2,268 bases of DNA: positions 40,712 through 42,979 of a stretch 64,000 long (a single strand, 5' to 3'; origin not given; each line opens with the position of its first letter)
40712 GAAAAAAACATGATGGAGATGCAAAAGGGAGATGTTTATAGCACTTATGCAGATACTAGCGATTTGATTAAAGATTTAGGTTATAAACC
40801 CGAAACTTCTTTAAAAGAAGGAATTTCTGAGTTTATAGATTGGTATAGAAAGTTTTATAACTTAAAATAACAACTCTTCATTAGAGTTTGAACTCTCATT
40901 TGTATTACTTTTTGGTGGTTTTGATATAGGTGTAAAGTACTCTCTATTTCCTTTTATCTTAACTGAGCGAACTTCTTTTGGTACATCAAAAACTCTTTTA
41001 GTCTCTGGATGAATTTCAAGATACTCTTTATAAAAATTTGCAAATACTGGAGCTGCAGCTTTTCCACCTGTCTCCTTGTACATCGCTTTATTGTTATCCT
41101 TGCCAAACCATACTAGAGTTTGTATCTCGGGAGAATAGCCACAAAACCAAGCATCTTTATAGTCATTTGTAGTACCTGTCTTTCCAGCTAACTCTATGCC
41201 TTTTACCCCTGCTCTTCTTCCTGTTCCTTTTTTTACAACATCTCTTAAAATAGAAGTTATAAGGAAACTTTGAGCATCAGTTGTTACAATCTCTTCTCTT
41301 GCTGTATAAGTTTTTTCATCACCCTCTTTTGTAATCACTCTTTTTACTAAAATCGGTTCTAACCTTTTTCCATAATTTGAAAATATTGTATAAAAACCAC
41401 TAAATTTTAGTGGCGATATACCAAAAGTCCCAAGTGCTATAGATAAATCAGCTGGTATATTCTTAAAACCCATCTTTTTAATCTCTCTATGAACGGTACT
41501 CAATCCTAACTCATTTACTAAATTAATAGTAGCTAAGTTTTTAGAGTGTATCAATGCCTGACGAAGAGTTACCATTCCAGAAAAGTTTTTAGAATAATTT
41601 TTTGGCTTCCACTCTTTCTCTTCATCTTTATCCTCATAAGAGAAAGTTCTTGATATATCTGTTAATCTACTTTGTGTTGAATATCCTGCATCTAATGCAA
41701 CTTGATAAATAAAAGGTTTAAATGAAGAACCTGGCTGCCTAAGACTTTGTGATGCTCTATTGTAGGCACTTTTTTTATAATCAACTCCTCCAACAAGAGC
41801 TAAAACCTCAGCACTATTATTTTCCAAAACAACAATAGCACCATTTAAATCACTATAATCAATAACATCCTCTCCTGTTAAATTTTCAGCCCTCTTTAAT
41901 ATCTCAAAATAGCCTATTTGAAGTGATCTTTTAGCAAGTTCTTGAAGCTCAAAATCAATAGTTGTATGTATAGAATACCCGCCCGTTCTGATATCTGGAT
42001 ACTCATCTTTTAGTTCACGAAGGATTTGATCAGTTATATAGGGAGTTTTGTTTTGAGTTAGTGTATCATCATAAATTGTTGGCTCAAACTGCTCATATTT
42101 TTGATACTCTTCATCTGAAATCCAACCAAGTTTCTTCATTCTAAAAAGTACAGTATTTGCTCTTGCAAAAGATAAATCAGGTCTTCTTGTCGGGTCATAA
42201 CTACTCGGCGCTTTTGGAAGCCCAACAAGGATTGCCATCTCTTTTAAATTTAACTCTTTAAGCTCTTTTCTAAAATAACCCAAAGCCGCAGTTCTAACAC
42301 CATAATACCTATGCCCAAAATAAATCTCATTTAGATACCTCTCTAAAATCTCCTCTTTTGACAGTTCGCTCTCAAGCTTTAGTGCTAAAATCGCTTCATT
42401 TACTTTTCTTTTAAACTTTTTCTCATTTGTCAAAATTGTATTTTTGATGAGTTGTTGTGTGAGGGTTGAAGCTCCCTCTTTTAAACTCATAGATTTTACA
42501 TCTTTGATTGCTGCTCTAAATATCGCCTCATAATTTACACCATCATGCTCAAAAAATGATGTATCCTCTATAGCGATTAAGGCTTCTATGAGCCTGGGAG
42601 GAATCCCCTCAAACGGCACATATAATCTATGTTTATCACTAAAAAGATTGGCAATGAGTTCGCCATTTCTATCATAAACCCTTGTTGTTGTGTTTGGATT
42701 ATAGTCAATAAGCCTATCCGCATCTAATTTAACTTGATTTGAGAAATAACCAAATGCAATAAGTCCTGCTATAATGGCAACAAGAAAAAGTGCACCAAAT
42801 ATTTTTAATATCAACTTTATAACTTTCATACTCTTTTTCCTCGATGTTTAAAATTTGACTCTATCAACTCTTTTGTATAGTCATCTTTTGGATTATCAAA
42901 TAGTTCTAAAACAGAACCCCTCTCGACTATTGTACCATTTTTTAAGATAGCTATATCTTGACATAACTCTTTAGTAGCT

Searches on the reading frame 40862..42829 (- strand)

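Call 4: search_protein_families(library=pfam, proteins=[window:40862-42829:-], max_evalue=0.01)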
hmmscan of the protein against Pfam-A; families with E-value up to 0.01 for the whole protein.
window:40862-42829:- (655 aa): 3 families
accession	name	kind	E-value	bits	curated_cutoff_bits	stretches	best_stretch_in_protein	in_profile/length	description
PF00912.28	Transgly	-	5.7e-64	215.2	27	1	56-232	2-178/178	Transglycosylase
PF00905.27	Transpeptidase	-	3.8e-37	128.5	22.1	1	330-600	1-298/299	Penicillin binding protein transpeptidase domain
PF13354.11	Beta-lactamase2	-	0.0079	16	22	0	366-458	23-115/214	Beta-lactamase enzyme family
